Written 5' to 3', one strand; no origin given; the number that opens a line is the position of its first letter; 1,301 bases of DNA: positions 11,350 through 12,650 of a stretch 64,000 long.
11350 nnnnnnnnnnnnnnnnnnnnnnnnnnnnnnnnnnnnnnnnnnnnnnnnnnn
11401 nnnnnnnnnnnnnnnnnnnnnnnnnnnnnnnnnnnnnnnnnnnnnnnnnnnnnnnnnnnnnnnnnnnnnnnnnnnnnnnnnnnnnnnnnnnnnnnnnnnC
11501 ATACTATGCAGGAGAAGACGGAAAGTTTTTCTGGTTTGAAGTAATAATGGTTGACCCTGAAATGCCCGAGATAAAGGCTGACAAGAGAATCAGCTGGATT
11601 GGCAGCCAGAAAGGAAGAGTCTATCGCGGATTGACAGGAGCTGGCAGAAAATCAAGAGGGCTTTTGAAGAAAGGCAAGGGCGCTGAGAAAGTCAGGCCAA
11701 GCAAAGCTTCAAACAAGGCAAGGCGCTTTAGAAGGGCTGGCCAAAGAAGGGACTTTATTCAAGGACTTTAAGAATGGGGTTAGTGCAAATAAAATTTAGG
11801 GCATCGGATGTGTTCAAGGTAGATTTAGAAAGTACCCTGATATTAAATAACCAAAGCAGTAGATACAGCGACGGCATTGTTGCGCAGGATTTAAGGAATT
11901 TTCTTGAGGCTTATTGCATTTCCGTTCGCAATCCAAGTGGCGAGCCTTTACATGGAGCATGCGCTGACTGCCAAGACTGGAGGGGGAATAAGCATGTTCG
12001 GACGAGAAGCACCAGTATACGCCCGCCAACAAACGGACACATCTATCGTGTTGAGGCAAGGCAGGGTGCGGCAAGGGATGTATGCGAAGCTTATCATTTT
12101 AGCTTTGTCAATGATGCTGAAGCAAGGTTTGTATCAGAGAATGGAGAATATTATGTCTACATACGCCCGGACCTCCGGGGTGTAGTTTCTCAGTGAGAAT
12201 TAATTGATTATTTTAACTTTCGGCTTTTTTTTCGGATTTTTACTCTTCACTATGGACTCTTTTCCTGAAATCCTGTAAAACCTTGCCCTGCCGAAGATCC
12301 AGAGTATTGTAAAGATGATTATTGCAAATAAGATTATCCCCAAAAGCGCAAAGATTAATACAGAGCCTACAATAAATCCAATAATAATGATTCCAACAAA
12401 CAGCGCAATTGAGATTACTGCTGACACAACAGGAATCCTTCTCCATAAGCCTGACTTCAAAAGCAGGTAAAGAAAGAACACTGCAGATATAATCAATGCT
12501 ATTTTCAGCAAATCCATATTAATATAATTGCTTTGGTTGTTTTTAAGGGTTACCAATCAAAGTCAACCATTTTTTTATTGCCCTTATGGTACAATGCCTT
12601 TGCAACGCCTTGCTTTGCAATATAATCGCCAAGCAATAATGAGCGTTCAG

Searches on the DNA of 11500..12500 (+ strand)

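Call 5: search_rna_families(source=window, start=11500, end=12500, threshold=evalue, max_evalue=10, show_alignments=3)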
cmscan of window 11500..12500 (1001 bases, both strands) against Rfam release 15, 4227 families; matches with E-value up to 10: 4.
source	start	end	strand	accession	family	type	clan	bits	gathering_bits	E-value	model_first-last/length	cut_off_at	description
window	11605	11645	+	RF01651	ceN69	Gene; snRNA; snoRNA; CD-box;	-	17.6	45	2.2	1-107/107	no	Caenorhabditis snoRNA ceN69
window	11817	11905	+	RF02399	NsiR1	Gene; sRNA;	-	15.8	39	3.3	1-60/60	no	Nitrogen stress-induced RNA 1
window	12205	12275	-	RF02058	STnc400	Gene;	-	15.4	80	6.1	1-125/125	no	Gammaproteobacterial sRNA STnc400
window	11676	11730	+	RF00441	snoZ242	Gene; snRNA; snoRNA; CD-box;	-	11.3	90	5.8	1-198/198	no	Small nucleolar RNA Z242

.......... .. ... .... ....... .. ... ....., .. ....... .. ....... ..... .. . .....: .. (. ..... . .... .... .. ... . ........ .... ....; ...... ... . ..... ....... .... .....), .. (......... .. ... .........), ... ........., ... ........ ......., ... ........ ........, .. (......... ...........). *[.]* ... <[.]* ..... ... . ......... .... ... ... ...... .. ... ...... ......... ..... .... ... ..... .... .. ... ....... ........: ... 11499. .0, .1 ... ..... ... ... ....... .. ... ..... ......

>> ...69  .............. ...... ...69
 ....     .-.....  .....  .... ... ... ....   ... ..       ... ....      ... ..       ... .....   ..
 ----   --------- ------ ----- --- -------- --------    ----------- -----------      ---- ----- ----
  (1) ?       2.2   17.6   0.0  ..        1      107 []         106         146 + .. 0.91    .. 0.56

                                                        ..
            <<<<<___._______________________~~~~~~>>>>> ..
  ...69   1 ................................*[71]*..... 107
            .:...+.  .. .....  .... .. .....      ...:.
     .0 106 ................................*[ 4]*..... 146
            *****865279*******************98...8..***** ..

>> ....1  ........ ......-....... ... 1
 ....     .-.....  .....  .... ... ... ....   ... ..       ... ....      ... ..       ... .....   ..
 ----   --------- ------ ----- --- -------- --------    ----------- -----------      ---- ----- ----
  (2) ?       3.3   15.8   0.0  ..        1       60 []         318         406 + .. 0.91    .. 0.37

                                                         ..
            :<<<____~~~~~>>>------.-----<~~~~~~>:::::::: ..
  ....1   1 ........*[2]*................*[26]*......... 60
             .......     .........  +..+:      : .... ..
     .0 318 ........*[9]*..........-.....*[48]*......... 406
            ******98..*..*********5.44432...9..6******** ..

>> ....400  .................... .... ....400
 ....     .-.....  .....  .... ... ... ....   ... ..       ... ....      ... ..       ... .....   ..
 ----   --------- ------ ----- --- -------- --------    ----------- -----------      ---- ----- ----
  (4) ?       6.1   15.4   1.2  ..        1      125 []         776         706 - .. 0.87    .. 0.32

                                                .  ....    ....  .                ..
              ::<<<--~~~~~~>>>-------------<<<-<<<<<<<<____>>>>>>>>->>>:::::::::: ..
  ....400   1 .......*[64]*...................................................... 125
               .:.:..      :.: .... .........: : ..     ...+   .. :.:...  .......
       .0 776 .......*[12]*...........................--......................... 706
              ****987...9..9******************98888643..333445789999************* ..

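Call 81: search_rna_families(source=L001, start=5200, end=6471, threshold=evalue, max_evalue=10)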
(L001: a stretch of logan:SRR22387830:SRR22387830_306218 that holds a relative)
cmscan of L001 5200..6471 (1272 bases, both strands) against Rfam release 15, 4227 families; matches with E-value up to 10: 4.
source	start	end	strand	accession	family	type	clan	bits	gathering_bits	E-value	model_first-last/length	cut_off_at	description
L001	5348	5390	+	RF00032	Histone3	Cis-reg;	-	17.6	34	0.12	1-46/46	no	Histone 3' UTR stem-loop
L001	5788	5858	+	RF00441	snoZ242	Gene; snRNA; snoRNA; CD-box;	-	17.2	90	0.25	1-198/198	no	Small nucleolar RNA Z242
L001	5786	5828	-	RF04332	Plastid-rpoB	Cis-reg;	-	16.8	45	6.2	1-49/49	no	Plastid-rpoB 5UTR RNA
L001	5200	5280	-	RF01675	CrcZ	Gene; sRNA;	-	10.4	95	3.9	1-89/398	3'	Pseudomonas sRNA CrcZ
